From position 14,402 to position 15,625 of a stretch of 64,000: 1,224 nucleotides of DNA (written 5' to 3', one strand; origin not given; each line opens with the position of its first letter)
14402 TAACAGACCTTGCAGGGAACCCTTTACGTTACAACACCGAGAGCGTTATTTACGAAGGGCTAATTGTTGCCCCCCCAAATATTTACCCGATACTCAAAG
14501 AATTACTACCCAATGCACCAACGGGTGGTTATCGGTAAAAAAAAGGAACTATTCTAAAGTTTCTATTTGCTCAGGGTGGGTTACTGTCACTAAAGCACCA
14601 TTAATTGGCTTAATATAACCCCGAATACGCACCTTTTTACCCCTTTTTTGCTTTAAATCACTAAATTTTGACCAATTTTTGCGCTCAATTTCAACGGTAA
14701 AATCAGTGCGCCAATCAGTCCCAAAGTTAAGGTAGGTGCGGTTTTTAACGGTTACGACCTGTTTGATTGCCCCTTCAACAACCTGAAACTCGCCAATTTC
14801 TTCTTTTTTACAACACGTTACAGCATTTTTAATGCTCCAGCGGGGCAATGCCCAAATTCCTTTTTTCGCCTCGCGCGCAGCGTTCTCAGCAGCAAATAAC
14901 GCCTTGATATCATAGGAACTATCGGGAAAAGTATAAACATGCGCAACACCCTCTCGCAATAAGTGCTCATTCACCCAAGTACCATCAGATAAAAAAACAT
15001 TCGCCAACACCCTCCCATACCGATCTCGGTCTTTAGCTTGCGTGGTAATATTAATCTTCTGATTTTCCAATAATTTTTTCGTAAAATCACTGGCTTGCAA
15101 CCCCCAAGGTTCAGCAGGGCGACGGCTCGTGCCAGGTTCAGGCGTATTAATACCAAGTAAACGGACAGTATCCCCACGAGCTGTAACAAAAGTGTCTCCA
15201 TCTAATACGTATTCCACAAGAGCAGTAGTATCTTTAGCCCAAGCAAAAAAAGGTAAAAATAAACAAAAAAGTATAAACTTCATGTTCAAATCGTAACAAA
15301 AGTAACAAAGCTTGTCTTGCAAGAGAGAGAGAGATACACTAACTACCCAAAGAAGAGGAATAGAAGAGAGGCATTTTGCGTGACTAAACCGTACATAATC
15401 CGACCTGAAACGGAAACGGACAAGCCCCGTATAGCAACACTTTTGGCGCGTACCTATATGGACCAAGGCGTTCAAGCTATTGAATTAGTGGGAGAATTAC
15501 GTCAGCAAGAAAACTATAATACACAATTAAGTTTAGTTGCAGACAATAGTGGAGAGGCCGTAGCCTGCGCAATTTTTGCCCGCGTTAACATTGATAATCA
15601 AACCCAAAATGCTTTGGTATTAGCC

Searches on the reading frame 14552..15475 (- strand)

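Call 23: search_protein_families(library=pfam, proteins=[window:14552-15475:-], max_evalue=0.01)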
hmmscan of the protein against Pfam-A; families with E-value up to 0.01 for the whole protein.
window:14552-15475:- (308 aa): 1 family
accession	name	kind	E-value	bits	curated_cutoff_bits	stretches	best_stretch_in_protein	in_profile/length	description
PF00565.23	SNase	-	2.3e-25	89.6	21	1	103-209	1-106/107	Staphylococcal nuclease homologue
